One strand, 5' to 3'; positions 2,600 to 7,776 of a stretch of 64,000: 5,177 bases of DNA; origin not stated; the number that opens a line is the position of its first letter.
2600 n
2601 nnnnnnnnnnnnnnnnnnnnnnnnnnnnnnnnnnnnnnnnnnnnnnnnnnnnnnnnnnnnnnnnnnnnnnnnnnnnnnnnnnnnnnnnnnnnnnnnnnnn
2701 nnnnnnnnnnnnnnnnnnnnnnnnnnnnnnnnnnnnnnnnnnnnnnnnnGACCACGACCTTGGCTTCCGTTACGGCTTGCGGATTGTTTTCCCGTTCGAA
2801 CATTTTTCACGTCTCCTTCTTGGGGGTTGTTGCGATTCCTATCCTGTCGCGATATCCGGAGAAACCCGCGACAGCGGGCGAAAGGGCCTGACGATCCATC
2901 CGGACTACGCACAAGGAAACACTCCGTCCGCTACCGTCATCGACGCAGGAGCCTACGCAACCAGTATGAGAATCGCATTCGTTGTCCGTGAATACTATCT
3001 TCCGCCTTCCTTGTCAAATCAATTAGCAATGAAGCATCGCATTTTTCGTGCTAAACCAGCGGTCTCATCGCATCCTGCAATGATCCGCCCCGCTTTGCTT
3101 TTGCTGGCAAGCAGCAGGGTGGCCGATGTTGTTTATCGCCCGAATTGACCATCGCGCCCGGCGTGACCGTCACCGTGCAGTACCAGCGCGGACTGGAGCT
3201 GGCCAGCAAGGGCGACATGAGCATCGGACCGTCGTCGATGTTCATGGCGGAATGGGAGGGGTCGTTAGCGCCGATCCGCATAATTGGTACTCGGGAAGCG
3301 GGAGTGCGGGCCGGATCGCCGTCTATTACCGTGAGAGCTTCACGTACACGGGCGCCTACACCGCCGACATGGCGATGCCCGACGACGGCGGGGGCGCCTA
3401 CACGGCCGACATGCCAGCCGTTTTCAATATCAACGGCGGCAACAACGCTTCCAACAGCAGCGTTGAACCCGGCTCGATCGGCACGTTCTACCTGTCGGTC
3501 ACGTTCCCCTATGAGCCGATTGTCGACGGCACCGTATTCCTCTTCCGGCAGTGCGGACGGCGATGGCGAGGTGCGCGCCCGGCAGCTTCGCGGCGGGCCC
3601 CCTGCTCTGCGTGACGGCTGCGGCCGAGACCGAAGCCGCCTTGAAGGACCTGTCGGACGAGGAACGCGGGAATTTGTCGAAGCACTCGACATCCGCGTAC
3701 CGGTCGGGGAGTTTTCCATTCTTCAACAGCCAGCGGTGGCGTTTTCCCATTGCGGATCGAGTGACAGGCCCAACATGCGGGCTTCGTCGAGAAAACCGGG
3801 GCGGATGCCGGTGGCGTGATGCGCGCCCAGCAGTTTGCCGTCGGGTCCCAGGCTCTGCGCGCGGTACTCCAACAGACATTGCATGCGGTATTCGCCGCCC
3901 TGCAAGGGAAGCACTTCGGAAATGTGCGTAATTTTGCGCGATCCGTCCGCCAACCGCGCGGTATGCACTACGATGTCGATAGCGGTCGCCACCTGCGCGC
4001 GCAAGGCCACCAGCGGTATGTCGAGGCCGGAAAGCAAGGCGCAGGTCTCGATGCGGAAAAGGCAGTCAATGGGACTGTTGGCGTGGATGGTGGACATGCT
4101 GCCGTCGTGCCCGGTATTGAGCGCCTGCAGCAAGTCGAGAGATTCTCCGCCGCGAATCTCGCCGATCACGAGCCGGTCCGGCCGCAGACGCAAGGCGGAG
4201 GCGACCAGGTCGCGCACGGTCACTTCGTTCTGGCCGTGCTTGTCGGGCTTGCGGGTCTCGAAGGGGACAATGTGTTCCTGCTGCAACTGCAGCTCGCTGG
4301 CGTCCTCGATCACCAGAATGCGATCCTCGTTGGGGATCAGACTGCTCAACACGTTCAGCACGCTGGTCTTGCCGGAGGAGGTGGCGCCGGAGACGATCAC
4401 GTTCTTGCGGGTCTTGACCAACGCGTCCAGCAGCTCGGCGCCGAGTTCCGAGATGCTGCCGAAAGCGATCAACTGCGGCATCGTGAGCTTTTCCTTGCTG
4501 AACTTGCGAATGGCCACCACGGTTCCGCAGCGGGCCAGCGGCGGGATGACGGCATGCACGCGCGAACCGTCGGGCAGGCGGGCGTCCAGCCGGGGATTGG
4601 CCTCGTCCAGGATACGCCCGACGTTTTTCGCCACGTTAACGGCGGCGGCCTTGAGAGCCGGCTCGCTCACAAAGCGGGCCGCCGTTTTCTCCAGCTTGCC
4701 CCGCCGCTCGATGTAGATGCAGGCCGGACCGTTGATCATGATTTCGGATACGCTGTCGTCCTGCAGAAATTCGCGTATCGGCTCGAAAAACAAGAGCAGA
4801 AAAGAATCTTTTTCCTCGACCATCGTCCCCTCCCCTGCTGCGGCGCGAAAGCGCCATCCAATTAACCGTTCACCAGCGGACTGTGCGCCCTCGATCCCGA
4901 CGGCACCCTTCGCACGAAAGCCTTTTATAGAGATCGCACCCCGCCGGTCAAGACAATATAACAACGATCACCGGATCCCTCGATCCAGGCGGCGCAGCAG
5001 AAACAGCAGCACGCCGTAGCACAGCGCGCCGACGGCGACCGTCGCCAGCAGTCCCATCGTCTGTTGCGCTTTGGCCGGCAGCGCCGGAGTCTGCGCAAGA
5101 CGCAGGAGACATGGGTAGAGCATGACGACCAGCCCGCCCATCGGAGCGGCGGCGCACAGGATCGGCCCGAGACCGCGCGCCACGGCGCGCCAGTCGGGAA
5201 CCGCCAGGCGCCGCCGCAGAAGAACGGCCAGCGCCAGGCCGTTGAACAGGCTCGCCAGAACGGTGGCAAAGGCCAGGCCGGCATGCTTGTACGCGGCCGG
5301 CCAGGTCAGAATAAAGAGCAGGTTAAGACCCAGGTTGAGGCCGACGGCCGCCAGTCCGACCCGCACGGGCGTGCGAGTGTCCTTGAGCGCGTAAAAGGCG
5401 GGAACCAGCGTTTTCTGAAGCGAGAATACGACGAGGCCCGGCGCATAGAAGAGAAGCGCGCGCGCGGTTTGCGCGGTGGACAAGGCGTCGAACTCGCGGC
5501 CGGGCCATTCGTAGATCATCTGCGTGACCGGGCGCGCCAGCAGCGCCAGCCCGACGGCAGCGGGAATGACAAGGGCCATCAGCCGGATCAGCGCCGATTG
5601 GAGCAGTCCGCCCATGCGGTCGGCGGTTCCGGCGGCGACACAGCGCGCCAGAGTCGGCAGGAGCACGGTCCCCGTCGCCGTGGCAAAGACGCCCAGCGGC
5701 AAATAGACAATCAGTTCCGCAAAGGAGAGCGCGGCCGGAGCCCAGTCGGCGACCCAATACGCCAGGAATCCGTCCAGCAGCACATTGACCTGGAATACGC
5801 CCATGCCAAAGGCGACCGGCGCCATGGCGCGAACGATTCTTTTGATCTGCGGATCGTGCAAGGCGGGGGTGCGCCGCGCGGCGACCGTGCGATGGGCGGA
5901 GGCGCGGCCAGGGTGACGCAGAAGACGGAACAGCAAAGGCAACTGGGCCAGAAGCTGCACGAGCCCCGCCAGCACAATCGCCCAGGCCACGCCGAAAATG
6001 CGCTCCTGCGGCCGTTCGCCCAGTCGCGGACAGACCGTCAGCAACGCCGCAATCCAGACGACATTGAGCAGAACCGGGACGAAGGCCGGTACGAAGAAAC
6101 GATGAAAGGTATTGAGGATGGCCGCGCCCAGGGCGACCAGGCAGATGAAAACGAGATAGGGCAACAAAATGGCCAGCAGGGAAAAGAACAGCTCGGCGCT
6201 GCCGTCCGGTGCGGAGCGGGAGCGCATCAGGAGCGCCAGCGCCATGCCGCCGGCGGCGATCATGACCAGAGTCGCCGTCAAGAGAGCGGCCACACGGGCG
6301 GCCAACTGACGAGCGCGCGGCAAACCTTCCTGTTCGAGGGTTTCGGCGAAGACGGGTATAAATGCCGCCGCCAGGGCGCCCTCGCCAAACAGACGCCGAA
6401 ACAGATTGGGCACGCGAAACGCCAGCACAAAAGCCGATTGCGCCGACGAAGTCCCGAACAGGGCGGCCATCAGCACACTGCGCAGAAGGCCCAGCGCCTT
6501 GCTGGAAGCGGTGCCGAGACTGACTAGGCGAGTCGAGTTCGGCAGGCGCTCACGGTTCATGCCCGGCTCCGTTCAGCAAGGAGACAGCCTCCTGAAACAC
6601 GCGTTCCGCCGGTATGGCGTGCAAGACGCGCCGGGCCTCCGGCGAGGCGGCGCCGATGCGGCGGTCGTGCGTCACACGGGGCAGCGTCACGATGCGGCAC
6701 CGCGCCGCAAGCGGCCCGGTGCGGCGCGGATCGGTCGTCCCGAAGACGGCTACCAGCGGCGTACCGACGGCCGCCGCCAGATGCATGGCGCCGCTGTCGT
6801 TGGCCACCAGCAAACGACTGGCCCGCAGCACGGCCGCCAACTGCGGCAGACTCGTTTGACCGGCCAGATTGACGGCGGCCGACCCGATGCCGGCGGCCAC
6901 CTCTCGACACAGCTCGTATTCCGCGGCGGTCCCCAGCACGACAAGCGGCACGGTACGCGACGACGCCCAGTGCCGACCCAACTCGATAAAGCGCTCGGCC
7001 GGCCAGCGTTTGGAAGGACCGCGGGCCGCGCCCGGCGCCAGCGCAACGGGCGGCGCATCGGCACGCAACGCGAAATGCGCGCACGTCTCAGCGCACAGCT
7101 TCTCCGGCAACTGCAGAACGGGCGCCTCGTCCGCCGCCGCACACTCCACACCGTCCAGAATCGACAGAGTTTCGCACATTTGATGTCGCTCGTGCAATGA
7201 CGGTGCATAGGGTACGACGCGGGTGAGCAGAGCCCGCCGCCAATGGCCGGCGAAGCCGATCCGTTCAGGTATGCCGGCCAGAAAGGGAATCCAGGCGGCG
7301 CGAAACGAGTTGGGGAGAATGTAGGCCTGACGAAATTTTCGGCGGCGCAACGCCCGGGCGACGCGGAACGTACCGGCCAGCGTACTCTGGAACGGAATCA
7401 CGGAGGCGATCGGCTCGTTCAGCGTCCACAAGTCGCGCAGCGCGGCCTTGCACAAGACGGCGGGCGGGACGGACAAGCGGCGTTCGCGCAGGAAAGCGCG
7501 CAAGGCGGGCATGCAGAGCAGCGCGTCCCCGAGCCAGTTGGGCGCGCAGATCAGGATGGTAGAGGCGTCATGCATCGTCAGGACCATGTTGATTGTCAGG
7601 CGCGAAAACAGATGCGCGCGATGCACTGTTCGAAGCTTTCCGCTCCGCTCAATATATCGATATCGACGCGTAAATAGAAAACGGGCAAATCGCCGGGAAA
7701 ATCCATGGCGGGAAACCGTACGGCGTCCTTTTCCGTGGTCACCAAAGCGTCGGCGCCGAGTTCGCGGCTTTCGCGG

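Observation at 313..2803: Mannosyl-/glucosyl-glycerate-synthase-like GT78 gene paired with a GT4: candidate compatible-solute module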

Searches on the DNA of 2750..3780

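Call 77: search_rna_families(source=window, start=2750, end=3780, threshold=evalue, max_evalue=1)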
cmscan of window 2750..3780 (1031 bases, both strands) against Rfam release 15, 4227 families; matches with E-value up to 1: 1.
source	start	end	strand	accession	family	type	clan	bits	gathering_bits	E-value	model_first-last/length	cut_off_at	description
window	2917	2974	-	RF00002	5_8S_rRNA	Gene; rRNA;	CL00112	16.8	42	0.076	1-154/154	no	5.8S ribosomal RNA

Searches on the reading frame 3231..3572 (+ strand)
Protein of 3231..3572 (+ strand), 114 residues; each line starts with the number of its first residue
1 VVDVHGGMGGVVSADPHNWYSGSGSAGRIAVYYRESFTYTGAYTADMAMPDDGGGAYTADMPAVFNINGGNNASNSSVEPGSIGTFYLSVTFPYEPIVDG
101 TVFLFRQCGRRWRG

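Call 79: search_protein_families(library=pfam, proteins=[window:3231-3572:+], max_evalue=1)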
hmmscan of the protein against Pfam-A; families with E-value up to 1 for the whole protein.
seq(114 aa): 0 families

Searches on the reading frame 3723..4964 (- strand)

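Call 62: search_protein_families(library=pfam, proteins=[window:3723-4964:-], max_evalue=0.00001)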
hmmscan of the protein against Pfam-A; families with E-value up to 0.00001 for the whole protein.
window:3723-4964:- (413 aa): 1 family
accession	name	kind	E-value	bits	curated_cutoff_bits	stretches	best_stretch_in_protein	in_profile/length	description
PF00437.27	T2SSE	-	1.8e-52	178.7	24.9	1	61-333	6-273/370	Type II/IV secretion system protein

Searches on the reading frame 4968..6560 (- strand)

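Call 62: search_protein_families(library=pfam, proteins=[window:4968-6560:-], max_evalue=0.00001)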
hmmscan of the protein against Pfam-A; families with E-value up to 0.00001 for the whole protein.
window:4968-6560:- (530 aa): 1 family
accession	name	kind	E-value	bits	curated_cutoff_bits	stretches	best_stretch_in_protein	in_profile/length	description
PF03023.19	MurJ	-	1.6e-92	310.9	27.4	1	31-481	1-432/451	Lipid II flippase MurJ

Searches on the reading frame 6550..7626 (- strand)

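Call 62: search_protein_families(library=pfam, proteins=[window:6550-7626:-], max_evalue=0.00001)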
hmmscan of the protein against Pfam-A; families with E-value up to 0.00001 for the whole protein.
window:6550-7626:- (358 aa): 1 family
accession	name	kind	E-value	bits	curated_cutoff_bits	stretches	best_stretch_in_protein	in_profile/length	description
PF01075.23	Glyco_transf_9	-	8.8e-45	153.4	22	1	87-317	2-231/247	Glycosyltransferase family 9 (heptosyltransferase)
